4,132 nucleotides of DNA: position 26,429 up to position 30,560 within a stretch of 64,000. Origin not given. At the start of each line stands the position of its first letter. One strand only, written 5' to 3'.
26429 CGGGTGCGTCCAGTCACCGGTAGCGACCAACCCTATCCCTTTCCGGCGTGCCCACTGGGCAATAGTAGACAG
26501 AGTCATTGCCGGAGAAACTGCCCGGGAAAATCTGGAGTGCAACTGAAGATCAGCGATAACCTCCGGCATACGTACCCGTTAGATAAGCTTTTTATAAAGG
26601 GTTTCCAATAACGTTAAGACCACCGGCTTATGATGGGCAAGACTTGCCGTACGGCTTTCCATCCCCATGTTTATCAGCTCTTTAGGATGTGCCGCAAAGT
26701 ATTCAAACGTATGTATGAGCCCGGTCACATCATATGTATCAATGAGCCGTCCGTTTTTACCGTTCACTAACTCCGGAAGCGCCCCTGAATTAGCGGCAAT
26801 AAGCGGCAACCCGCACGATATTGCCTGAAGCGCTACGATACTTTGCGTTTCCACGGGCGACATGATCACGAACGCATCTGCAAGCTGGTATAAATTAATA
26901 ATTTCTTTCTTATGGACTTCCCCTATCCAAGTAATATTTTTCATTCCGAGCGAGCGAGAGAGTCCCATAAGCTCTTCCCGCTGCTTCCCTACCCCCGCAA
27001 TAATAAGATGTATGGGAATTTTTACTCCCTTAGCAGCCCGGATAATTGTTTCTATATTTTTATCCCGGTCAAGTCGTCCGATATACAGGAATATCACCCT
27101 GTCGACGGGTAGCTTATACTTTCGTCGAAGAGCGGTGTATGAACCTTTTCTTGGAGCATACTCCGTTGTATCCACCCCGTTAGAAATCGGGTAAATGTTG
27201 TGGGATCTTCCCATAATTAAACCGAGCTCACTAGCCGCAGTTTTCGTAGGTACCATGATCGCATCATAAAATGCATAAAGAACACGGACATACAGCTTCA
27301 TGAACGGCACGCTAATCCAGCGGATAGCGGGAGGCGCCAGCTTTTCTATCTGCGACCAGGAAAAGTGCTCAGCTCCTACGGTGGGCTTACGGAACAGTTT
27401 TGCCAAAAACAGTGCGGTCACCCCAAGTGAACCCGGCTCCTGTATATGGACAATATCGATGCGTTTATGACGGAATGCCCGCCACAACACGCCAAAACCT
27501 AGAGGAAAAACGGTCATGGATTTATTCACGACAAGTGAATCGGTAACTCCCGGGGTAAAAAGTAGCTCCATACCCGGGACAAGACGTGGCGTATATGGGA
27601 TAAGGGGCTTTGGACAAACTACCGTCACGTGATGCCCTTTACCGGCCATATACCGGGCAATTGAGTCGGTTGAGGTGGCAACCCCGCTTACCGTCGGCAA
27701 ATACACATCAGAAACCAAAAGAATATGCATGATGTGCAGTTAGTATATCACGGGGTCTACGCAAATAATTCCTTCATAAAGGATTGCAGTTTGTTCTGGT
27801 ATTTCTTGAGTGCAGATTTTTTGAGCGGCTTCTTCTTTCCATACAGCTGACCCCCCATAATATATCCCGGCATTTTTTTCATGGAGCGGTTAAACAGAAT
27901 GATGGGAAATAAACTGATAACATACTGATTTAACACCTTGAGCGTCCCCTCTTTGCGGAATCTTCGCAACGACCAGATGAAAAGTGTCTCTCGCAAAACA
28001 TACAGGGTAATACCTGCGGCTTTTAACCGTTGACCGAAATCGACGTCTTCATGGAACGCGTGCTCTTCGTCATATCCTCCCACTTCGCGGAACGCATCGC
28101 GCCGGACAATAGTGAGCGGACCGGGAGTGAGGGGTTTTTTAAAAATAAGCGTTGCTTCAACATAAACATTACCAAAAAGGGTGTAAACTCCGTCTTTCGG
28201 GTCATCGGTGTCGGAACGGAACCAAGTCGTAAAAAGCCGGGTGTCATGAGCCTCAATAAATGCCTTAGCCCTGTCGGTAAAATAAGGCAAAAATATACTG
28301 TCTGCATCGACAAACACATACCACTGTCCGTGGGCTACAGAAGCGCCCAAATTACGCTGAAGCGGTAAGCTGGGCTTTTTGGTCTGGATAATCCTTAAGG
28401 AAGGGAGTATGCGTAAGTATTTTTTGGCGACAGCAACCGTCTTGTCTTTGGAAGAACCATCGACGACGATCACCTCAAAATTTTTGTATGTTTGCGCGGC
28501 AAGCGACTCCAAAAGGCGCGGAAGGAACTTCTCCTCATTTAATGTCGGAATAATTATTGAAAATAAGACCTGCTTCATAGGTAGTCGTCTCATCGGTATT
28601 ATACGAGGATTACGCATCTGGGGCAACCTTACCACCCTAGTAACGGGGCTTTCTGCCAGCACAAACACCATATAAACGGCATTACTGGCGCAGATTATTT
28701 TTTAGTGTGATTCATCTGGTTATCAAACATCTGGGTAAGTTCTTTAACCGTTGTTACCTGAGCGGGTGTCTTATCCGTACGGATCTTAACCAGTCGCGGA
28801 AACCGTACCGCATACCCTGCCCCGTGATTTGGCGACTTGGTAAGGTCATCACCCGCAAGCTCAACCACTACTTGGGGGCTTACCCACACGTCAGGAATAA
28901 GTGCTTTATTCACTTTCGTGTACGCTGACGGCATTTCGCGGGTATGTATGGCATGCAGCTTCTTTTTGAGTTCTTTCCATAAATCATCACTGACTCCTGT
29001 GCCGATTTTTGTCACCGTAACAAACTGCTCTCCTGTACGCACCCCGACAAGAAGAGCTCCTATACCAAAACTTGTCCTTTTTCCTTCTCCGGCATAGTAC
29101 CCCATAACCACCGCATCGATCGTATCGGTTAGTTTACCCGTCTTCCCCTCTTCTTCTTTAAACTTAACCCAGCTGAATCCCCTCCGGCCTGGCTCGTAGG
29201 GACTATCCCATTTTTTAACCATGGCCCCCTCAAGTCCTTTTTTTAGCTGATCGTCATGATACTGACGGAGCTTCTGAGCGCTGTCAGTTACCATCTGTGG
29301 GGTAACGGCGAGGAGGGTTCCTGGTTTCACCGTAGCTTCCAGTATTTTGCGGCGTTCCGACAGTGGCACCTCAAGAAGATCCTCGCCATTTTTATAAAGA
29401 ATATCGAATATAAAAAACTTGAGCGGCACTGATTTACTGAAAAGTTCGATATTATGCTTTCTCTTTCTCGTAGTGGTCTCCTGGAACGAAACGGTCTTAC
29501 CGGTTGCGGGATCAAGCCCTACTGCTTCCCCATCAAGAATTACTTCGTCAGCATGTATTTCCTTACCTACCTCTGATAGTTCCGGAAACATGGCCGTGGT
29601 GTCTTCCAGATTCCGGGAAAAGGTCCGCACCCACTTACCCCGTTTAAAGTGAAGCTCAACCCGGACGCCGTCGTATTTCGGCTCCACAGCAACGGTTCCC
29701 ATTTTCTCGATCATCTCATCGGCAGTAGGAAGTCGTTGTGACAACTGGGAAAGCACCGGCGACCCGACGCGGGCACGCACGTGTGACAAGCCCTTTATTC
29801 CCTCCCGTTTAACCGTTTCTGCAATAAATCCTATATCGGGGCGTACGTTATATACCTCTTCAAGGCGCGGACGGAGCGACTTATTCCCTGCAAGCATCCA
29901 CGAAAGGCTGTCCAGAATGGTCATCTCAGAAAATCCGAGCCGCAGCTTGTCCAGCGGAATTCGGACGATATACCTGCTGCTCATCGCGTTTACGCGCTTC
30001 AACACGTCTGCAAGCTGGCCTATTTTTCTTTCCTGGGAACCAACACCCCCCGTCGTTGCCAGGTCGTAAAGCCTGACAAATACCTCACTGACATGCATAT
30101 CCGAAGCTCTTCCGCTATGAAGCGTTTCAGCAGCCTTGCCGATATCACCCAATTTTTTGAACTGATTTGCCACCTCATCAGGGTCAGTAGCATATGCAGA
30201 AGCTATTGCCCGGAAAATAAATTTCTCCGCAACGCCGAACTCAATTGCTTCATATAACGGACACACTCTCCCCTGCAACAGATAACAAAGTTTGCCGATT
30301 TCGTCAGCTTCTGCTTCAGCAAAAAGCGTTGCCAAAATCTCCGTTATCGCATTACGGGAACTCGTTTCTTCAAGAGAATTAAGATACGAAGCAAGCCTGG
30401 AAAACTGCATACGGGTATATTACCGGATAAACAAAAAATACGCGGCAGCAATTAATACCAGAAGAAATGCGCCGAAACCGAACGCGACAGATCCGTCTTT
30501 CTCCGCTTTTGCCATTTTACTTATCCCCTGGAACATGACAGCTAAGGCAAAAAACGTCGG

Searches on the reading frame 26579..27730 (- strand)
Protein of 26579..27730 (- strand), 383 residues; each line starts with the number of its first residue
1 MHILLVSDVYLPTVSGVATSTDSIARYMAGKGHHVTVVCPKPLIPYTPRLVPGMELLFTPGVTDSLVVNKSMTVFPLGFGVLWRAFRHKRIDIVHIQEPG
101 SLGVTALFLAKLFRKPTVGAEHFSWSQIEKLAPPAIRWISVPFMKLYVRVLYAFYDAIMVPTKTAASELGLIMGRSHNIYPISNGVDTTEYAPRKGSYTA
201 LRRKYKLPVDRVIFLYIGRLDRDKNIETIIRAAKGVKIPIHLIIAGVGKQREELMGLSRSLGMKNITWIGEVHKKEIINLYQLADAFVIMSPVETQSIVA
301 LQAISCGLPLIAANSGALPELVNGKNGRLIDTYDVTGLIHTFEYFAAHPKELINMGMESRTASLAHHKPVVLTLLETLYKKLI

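Call 27: search_protein_families(library=pfam, proteins=[window:26579-27730:-], max_evalue=0.0001)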
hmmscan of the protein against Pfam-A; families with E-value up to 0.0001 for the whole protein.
window:26579-27730:- (383 aa): 4 families
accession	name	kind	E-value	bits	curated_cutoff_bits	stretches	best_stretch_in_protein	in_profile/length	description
PF00534.26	Glycos_transf_1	-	3.3e-29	102.1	26.4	1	200-355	4-165/172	Glycosyl transferases group 1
PF13692.12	Glyco_trans_1_4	-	5.8e-23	82.2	27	1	213-340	3-134/142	Glycosyl transferases group 1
PF13439.12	Glyco_transf_4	-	7.6e-23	81.8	28.5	1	14-189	1-169/170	Glycosyltransferase Family 4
PF13579.12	Glyco_trans_4_4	-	8.5e-13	49.4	29.7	1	15-185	1-158/158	Glycosyl transferase 4-like domain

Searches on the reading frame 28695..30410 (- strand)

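Call 27: search_protein_families(library=pfam, proteins=[window:28695-30410:-], max_evalue=0.0001)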
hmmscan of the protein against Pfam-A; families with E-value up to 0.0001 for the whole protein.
window:28695-30410:- (571 aa): 3 families
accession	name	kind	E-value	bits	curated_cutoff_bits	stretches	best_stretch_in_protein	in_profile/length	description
PF01068.26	DNA_ligase_A_M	-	7.9e-50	169.8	26.2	1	222-418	2-204/204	ATP dependent DNA ligase domain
PF04675.19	DNA_ligase_A_N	-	2.3e-33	116.3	24.6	1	2-169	1-173/174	DNA ligase N terminus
PF04679.21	DNA_ligase_A_C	-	8.7e-20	71.4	27.5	1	449-547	4-94/94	ATP dependent DNA ligase C terminal region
